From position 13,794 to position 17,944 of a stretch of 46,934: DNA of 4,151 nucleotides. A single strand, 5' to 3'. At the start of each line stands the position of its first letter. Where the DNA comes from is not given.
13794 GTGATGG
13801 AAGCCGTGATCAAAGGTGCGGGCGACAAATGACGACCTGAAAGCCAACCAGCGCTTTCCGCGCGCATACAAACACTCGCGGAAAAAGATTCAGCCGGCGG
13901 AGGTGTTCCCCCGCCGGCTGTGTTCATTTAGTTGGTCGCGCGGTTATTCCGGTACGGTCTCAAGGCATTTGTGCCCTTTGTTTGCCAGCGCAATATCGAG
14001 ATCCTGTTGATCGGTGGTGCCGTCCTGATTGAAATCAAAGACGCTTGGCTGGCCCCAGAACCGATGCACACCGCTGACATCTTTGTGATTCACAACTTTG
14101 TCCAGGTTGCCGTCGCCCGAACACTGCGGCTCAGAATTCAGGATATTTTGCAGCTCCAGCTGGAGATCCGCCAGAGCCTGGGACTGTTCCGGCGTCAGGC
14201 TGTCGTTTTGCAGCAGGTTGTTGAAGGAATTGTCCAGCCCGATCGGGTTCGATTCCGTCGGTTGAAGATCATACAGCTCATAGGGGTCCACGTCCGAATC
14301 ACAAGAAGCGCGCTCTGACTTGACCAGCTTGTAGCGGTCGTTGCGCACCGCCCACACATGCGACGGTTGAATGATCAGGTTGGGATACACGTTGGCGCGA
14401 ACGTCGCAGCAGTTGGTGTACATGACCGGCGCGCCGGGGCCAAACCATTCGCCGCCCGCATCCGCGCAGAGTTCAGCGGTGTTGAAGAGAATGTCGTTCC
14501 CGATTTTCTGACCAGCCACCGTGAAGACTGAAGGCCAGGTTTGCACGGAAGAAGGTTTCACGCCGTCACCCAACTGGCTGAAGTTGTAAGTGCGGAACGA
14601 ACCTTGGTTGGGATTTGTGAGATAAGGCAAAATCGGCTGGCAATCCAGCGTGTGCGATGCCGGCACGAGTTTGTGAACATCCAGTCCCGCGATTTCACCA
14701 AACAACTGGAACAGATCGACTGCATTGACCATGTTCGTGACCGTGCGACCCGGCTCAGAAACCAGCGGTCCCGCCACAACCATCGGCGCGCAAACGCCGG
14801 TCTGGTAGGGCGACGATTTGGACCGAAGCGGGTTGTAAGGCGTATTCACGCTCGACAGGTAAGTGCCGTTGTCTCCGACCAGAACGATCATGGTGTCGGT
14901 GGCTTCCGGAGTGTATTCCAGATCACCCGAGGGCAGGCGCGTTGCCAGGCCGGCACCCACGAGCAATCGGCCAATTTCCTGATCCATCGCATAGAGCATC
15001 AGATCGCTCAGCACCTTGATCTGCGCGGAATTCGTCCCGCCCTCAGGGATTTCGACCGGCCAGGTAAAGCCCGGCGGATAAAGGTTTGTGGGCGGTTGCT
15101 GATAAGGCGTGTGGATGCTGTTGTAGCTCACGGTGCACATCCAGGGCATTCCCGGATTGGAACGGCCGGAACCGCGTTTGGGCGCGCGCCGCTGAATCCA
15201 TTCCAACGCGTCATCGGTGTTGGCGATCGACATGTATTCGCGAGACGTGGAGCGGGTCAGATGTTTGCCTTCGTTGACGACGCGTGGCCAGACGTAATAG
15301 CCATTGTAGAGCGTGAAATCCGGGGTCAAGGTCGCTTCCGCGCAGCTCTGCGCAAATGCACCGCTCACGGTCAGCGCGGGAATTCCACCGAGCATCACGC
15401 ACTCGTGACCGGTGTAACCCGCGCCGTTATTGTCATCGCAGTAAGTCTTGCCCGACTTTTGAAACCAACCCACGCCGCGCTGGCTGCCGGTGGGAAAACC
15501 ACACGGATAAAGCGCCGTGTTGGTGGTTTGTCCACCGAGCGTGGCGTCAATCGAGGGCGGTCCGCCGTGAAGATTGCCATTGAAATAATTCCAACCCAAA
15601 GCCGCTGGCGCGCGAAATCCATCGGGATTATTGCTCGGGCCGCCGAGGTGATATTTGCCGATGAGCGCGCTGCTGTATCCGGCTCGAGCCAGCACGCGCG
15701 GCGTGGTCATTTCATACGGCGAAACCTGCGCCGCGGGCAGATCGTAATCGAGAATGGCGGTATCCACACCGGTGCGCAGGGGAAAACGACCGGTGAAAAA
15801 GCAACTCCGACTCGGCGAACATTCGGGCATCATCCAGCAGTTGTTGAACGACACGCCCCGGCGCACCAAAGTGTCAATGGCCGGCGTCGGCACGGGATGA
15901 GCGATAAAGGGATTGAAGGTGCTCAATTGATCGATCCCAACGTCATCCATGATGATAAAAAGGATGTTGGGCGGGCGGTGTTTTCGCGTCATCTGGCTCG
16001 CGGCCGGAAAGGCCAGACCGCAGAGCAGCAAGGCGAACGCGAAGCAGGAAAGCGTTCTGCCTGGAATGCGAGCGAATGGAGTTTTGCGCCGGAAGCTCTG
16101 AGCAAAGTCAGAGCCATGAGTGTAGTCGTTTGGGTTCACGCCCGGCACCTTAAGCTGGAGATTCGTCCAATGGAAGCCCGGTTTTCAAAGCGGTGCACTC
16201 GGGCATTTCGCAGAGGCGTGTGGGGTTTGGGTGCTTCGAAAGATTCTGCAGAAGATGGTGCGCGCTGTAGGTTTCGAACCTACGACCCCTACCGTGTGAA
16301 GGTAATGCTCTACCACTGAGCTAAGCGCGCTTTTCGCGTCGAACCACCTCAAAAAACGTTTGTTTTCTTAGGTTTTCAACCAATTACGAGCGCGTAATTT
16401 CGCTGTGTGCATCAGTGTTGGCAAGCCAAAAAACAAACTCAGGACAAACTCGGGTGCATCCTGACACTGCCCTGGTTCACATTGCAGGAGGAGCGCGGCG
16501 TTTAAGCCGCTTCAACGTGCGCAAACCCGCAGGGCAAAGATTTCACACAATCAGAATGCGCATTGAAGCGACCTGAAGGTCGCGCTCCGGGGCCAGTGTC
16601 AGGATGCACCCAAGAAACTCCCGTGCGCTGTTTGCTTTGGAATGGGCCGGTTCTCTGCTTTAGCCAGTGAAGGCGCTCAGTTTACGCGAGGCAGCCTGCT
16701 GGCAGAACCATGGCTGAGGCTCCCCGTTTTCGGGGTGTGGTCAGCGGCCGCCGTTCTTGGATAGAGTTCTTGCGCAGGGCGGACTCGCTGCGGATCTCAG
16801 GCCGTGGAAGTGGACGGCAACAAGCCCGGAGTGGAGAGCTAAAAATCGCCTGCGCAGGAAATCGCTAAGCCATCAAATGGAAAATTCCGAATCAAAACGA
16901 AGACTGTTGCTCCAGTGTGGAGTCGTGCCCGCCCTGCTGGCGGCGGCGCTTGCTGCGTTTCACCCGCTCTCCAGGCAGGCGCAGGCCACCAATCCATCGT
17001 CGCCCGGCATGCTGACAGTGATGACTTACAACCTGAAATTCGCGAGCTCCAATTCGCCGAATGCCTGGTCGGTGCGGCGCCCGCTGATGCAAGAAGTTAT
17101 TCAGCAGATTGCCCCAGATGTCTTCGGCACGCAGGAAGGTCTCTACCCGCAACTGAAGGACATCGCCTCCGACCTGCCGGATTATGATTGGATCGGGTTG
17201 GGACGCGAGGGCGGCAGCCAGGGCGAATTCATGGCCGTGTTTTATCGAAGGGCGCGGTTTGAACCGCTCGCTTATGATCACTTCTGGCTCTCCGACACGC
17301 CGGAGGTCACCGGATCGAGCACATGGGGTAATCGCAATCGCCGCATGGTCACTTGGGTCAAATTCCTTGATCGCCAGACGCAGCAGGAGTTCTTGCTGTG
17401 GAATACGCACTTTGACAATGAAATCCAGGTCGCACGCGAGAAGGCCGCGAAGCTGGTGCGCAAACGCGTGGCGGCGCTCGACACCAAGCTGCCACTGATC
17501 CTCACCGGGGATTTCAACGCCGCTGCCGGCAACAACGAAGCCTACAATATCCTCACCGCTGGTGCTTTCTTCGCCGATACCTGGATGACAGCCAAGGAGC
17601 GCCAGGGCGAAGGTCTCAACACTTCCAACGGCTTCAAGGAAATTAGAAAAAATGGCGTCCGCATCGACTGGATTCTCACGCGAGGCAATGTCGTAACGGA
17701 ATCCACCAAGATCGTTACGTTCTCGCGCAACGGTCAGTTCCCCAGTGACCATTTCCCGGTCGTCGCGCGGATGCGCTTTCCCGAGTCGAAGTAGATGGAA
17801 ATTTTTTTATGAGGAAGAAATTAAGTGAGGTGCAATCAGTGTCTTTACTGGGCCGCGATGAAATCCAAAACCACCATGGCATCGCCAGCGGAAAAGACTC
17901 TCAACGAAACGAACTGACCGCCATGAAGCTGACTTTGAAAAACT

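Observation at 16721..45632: Five copies of a 16-bp palindrome, TCCCC-N6-GGGGA, each at the head of a plus-strand transcription unit of the glycan island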

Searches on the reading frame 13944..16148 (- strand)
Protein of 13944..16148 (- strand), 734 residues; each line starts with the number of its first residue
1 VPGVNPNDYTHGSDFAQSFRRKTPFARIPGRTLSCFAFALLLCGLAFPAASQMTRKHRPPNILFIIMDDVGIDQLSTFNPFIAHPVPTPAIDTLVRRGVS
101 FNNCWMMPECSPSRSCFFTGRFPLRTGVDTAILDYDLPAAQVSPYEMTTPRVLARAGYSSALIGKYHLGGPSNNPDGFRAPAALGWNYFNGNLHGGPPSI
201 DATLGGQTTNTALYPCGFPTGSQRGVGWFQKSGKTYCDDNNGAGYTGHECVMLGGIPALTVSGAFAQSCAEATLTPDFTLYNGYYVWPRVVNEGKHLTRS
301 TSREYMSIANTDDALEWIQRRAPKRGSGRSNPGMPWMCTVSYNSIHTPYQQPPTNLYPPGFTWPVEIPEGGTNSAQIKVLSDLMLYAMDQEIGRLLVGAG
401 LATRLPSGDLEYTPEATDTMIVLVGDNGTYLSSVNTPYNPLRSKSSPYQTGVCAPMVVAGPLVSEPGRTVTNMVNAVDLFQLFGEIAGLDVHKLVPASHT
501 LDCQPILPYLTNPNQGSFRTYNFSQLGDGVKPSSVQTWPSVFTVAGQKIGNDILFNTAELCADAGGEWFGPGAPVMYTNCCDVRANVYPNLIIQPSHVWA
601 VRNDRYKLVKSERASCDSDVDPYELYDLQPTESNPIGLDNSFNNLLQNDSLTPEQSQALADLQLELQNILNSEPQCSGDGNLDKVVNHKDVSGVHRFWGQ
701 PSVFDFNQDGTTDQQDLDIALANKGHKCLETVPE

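Call 17: search_protein_families(library=pfam, proteins=[window:13944-16148:-])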
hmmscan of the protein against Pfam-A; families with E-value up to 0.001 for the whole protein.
window:13944-16148:- (734 aa): 2 families
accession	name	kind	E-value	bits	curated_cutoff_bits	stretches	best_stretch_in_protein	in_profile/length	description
PF00884.28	Sulfatase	-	3.6e-23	82.8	25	1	60-488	1-300/301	Sulfatase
PF16347.10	SGSH_C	-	0.00014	22.5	29.3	0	597-644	95-139/154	N-sulphoglucosamine sulphohydrolase, C-terminal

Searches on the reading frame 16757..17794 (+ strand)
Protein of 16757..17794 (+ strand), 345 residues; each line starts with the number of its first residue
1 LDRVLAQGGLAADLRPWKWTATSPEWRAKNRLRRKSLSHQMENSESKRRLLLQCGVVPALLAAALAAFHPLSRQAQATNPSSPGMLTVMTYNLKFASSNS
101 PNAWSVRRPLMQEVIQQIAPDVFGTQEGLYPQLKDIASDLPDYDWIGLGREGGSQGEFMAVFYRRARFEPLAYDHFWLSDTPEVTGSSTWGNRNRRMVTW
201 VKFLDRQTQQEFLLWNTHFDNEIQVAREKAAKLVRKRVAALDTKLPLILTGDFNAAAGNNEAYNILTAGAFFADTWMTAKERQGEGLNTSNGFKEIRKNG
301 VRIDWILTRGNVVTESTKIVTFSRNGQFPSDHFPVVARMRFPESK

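Call 8: search_protein_families(library=pfam, proteins=[window:16757-17794:+])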
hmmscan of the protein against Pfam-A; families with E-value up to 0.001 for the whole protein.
window:16757-17794:+ (345 aa): 1 family
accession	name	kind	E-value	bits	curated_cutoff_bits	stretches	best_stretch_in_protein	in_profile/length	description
PF03372.29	Exo_endo_phos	-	4.7e-18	66.2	24.5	1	89-332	1-225/225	Endonuclease/Exonuclease/phosphatase family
